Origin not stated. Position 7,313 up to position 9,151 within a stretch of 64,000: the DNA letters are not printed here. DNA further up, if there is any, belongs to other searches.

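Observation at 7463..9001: BamD-like outer-membrane lipoprotein fused to an LptA/OstA-like domain through a long E/K/R-rich linker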

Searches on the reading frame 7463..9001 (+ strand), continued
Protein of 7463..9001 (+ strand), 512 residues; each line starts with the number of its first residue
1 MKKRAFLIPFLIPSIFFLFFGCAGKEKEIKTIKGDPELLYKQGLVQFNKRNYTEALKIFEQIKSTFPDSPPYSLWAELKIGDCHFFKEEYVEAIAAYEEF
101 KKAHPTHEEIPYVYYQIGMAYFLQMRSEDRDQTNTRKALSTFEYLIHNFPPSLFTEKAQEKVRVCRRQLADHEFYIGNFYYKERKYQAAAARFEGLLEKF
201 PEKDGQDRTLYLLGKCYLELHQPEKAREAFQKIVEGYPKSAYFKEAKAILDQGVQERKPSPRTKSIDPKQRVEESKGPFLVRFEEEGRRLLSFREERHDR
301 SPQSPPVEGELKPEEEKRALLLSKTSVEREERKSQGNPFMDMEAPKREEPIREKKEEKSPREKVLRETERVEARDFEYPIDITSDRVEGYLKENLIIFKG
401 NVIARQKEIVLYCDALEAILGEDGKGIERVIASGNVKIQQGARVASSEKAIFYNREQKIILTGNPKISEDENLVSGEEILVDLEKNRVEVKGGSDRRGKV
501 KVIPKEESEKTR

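Call 44: search_protein_families(library=pfam, proteins=[P0129, P0130, P0134, P0135, P0138, P0152, P0177, P0199, P0224, P0146], max_evalue=0.001)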
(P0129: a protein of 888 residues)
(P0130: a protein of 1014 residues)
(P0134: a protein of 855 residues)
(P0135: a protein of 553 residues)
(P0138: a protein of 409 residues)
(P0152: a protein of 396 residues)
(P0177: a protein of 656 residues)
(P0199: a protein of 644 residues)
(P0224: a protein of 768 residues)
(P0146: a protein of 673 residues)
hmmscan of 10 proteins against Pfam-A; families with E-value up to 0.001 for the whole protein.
P0129 (888 aa): 15 families
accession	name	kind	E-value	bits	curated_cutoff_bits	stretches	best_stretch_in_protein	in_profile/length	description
PF13525.12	YfiO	-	2e-42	145.7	25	1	36-229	3-199/203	Outer membrane lipoprotein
PF24125.1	Cds6_C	-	2.1e-39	134.7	27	2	644-746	2-110/111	Cds6 C-terminal NTF2-like domain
PF13174.12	TPR_6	-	5.3e-19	67.9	26.3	1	210-241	2-33/33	Tetratricopeptide repeat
PF03968.19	LptD_N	-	3.1e-18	66.5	20.4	1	415-522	1-112/113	LptA/(LptD N-terminal domain) LPS transport protein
PF13512.12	TPR_18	-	6.9e-18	65.6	21.9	1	37-162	9-144/145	Tetratricopeptide repeat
PF07719.23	TPR_2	-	1.6e-11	43.8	27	0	177-202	7-32/34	Tetratricopeptide repeat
PF13432.12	TPR_16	-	2.7e-11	44.1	32.7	1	42-109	1-65/65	Tetratricopeptide repeat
PF14559.12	TPR_19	-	4.8e-09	36.9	25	1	184-243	4-61/68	Tetratricopeptide repeat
PF13428.12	TPR_14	-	2.4e-08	34.3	23.5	0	210-242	3-35/44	Tetratricopeptide repeat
PF14534.12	DUF4440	-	1e-07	32.8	25.2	1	781-880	2-107/107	Domain of unknown function (DUF4440)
PF13424.12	TPR_12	-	3.1e-07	30.9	30.1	1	175-238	7-75/77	Tetratricopeptide repeat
PF00515.34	TPR_1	-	6e-07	29.5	27.8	0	81-100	7-26/34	Tetratricopeptide repeat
PF13181.12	TPR_8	-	2.5e-05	24.5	25.7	0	209-240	2-33/34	Tetratricopeptide repeat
PF09976.15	TPR_21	-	0.00011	22.5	25.5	0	13-99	15-100/193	Tetratricopeptide repeat-like domain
PF13414.12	TPR_11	-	0.00019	21.5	26.8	0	178-200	1-23/42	TPR repeat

P0130 (1014 aa): 13 families
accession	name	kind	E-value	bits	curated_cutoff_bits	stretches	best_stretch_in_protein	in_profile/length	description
PF13525.12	YfiO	-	7.2e-40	137.4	25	1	40-233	3-199/203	Outer membrane lipoprotein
PF24125.1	Cds6_C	-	1.9e-37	128.4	27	2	773-871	6-110/111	Cds6 C-terminal NTF2-like domain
PF14534.12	DUF4440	-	6.7e-16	59.1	25.2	2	908-1006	2-107/107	Domain of unknown function (DUF4440)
PF13512.12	TPR_18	-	8.7e-16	58.8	21.9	1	41-166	9-144/145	Tetratricopeptide repeat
PF13174.12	TPR_6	-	1.4e-15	57.2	26.3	1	213-245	1-33/33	Tetratricopeptide repeat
PF13474.12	SnoaL_3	-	1.3e-14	55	22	2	907-1007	1-112/121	SnoaL-like domain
PF03968.19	LptD_N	-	2.2e-14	54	20.4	1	475-582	1-112/113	LptA/(LptD N-terminal domain) LPS transport protein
PF13428.12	TPR_14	-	4.8e-08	33.4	23.5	0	213-248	2-37/44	Tetratricopeptide repeat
PF13432.12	TPR_16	-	1.3e-07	32.3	32.7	1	185-245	7-64/65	Tetratricopeptide repeat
PF07719.23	TPR_2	-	1.5e-06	28.3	27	0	85-110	7-32/34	Tetratricopeptide repeat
PF13424.12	TPR_12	-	3e-05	24.6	30.1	0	180-236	8-69/77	Tetratricopeptide repeat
PF14559.12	TPR_19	-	8.4e-05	23.3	25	1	190-249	6-62/68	Tetratricopeptide repeat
PF09976.15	TPR_21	-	0.00056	20.1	25.5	0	18-105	16-102/193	Tetratricopeptide repeat-like domain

P0134 (855 aa): 12 families
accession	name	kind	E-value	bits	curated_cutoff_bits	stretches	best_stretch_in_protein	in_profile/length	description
PF13525.12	YfiO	-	3.9e-36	125.2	25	1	27-218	4-198/203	Outer membrane lipoprotein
PF24125.1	Cds6_C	-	8.5e-20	71.6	27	1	728-830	2-110/111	Cds6 C-terminal NTF2-like domain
PF13174.12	TPR_6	-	6.6e-18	64.5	26.3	1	200-231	2-33/33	Tetratricopeptide repeat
PF03968.19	LptD_N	-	1.2e-15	58.2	20.4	1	477-584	1-112/113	LptA/(LptD N-terminal domain) LPS transport protein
PF13432.12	TPR_16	-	4.5e-12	46.6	32.7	1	171-217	7-50/65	Tetratricopeptide repeat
PF13512.12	TPR_18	-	2.7e-11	44.3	21.9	1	28-151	10-143/145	Tetratricopeptide repeat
PF07719.23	TPR_2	-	2e-10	40.4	27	0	166-193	6-33/34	Tetratricopeptide repeat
PF14559.12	TPR_19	-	2.7e-08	34.5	25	1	174-238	4-65/68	Tetratricopeptide repeat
PF13428.12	TPR_14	-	2.4e-07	31.2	23.5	0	69-99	5-35/44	Tetratricopeptide repeat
PF00515.34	TPR_1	-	1e-05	25.6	27.8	0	168-193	8-33/34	Tetratricopeptide repeat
PF14534.12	DUF4440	-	0.00011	23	25.2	1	729-827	2-107/107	Domain of unknown function (DUF4440)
PF13424.12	TPR_12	-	0.00032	21.3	30.1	0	167-219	9-66/77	Tetratricopeptide repeat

P0135 (553 aa): 7 families
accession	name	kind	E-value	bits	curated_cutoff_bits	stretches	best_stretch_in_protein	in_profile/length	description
PF13525.12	YfiO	-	1.1e-31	110.7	25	1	27-218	5-199/203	Outer membrane lipoprotein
PF03968.19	LptD_N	-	8.9e-20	71.5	20.4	1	429-533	2-112/113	LptA/(LptD N-terminal domain) LPS transport protein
PF13174.12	TPR_6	-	3e-16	59.3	26.3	0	102-142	1-33/33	Tetratricopeptide repeat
PF13512.12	TPR_18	-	1.9e-08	35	21.9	1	25-149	8-142/145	Tetratricopeptide repeat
PF07719.23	TPR_2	-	3.7e-07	30.2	27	0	34-58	8-32/34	Tetratricopeptide repeat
PF13432.12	TPR_16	-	3.1e-06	28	32.7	1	36-97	6-64/65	Tetratricopeptide repeat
PF13428.12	TPR_14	-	0.00084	20.2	23.5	0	67-99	4-36/44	Tetratricopeptide repeat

P0138 (409 aa): 14 families
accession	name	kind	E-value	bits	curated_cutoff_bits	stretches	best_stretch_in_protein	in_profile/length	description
PF13525.12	YfiO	-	7.9e-38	130.7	25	1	33-211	3-183/203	Outer membrane lipoprotein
PF13174.12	TPR_6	-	7.6e-21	73.7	26.3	0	113-151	3-33/33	Tetratricopeptide repeat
PF13512.12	TPR_18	-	6.3e-13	49.6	21.9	1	29-160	4-144/145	Tetratricopeptide repeat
PF07719.23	TPR_2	-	2.2e-10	40.3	27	1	36-67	2-33/34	Tetratricopeptide repeat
PF14559.12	TPR_19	-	4.8e-08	33.6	25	0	32-77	22-68/68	Tetratricopeptide repeat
PF03968.19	LptD_N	-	2.8e-07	31.2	20.4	1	285-389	1-112/113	LptA/(LptD N-terminal domain) LPS transport protein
PF13428.12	TPR_14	-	5.2e-07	30.2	23.5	0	207-242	2-37/44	Tetratricopeptide repeat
PF13432.12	TPR_16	-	5.8e-07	30.3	32.7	0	39-105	1-63/65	Tetratricopeptide repeat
PF00515.34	TPR_1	-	7e-07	29.2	27.8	0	36-59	2-25/34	Tetratricopeptide repeat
PF25062.1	ARM_TT21_N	-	3.4e-05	24.1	40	0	30-64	22-56/222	Tetratricopeptide repeat protein 21 N-terminal ARM repeat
PF13424.12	TPR_12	-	4e-05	24.2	30.1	0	37-97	5-69/77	Tetratricopeptide repeat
PF12895.13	ANAPC3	-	4.9e-05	24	27.2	1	26-95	14-78/82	Anaphase-promoting complex, cyclosome, subunit 3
PF24575.1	TPR_Slam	-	9.9e-05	23.2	35.2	0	31-67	42-79/104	Surface lipoprotein assembly modifier, N-terminal TPR repeats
PF13431.12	TPR_17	-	0.00059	20.4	24.4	0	32-56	10-34/34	Tetratricopeptide repeat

P0152 (396 aa): 11 families
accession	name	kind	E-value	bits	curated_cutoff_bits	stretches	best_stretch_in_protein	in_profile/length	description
PF13525.12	YfiO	-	2e-34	119.6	25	1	35-210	5-182/203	Outer membrane lipoprotein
PF13174.12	TPR_6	-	2.4e-14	53.3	26.3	1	208-239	2-33/33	Tetratricopeptide repeat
PF13512.12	TPR_18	-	6.7e-11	43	21.9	1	35-160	10-144/145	Tetratricopeptide repeat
PF14559.12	TPR_19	-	2.4e-10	41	25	0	48-104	4-56/68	Tetratricopeptide repeat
PF13432.12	TPR_16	-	7.4e-10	39.5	32.7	0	39-97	1-55/65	Tetratricopeptide repeat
PF07719.23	TPR_2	-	3.6e-08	33.4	27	0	36-67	2-33/34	Tetratricopeptide repeat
PF12895.13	ANAPC3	-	1.1e-07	32.5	27.2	0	26-95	14-78/82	Anaphase-promoting complex, cyclosome, subunit 3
PF13428.12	TPR_14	-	1.6e-06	28.6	23.5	0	207-241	2-36/44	Tetratricopeptide repeat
PF13424.12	TPR_12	-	2.3e-05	24.9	30.1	0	46-98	14-70/77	Tetratricopeptide repeat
PF00515.34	TPR_1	-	7.1e-05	22.9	27.8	0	38-61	4-27/34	Tetratricopeptide repeat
PF05168.19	HEPN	-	0.00071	20.2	22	0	185-253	32-96/117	HEPN domain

P0177 (656 aa): 9 families
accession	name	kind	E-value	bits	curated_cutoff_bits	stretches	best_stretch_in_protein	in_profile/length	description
PF13525.12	YfiO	-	2.1e-40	139.1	25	1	48-231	3-189/203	Outer membrane lipoprotein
PF13174.12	TPR_6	-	8.9e-19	67.2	26.3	1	222-252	2-32/33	Tetratricopeptide repeat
PF13512.12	TPR_18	-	2.4e-17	63.9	21.9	1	44-175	4-145/145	Tetratricopeptide repeat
PF13432.12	TPR_16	-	1.6e-12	48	32.7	2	54-120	1-64/65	Tetratricopeptide repeat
PF13428.12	TPR_14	-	1.1e-09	38.4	23.5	0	220-258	1-39/44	Tetratricopeptide repeat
PF07719.23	TPR_2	-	5.3e-08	32.8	27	0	220-253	1-34/34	Tetratricopeptide repeat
PF13424.12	TPR_12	-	1.2e-07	32.2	30.1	1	49-112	2-70/77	Tetratricopeptide repeat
PF00515.34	TPR_1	-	7.8e-05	22.8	27.8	0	220-253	1-34/34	Tetratricopeptide repeat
PF14559.12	TPR_19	-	0.00023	21.9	25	0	63-118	4-56/68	Tetratricopeptide repeat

P0199 (644 aa): 9 families
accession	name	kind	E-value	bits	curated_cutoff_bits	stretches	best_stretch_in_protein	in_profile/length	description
PF13525.12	YfiO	-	1.6e-38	132.9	25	1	43-225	4-189/203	Outer membrane lipoprotein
PF13174.12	TPR_6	-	7.1e-18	64.4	26.3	0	216-246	2-32/33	Tetratricopeptide repeat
PF13512.12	TPR_18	-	1.1e-15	58.5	21.9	1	43-169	9-145/145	Tetratricopeptide repeat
PF13432.12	TPR_16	-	8.5e-15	55.3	32.7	1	188-248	8-65/65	Tetratricopeptide repeat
PF07719.23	TPR_2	-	1.5e-07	31.5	27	0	215-247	2-34/34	Tetratricopeptide repeat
PF13424.12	TPR_12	-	1.7e-07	31.7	30.1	1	183-244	9-75/77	Tetratricopeptide repeat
PF13428.12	TPR_14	-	4.6e-07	30.3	23.5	0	215-256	2-43/44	Tetratricopeptide repeat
PF00515.34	TPR_1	-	0.00011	22.3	27.8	0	87-113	7-33/34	Tetratricopeptide repeat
PF12895.13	ANAPC3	-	0.00069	20.3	27.2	0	37-70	15-49/82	Anaphase-promoting complex, cyclosome, subunit 3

P0224 (768 aa): 6 families
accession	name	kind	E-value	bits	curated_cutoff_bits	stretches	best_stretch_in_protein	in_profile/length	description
PF13525.12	YfiO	-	1.5e-42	146.1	25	1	35-225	5-198/203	Outer membrane lipoprotein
PF13512.12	TPR_18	-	2.3e-12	47.7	21.9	1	34-160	9-145/145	Tetratricopeptide repeat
PF13432.12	TPR_16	-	3e-09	37.6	32.7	1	40-105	2-64/65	Tetratricopeptide repeat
PF13174.12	TPR_6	-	3.6e-07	30.8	26.3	0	73-104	1-32/33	Tetratricopeptide repeat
PF07719.23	TPR_2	-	2.7e-06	27.5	27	0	36-65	2-31/34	Tetratricopeptide repeat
PF00515.34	TPR_1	-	3.2e-05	24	27.8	0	172-189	5-22/34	Tetratricopeptide repeat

P0146 (673 aa): 13 families
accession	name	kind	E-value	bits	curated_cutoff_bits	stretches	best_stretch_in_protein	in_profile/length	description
PF13525.12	YfiO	-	4.6e-30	105.4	25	1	45-234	6-197/203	Outer membrane lipoprotein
PF03968.19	LptD_N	-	2e-14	54.2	20.4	1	539-643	1-111/113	LptA/(LptD N-terminal domain) LPS transport protein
PF13174.12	TPR_6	-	8.7e-14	51.6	26.3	1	86-115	4-33/33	Tetratricopeptide repeat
PF13512.12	TPR_18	-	1.8e-10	41.6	21.9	1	45-155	11-130/145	Tetratricopeptide repeat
PF07719.23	TPR_2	-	6e-10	38.9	27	1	87-114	6-33/34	Tetratricopeptide repeat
PF13432.12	TPR_16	-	7.6e-09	36.3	32.7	1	54-116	7-65/65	Tetratricopeptide repeat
PF00515.34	TPR_1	-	1.4e-08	34.7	27.8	0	88-114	7-33/34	Tetratricopeptide repeat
PF14559.12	TPR_19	-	3.1e-08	34.3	25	0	193-250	6-61/68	Tetratricopeptide repeat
PF13428.12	TPR_14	-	3.6e-07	30.7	23.5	0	84-118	3-37/44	Tetratricopeptide repeat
PF13100.11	OstA_2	-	2.5e-05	24.4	21.2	1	544-617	13-81/158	OstA-like protein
PF13424.12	TPR_12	-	0.00024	21.7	30.1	0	85-148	6-73/77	Tetratricopeptide repeat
PF12895.13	ANAPC3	-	0.00061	20.5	27.2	0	72-122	13-62/82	Anaphase-promoting complex, cyclosome, subunit 3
PF13414.12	TPR_11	-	0.00092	19.3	26.8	0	90-132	2-41/42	TPR repeat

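Call 48: find_encoding_contigs(protein=window:7463-9001:+, flank=10000, max_places=4)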
Protein window:7463-9001:+ (512 aa): no gene with exactly this product is on record in the collection.
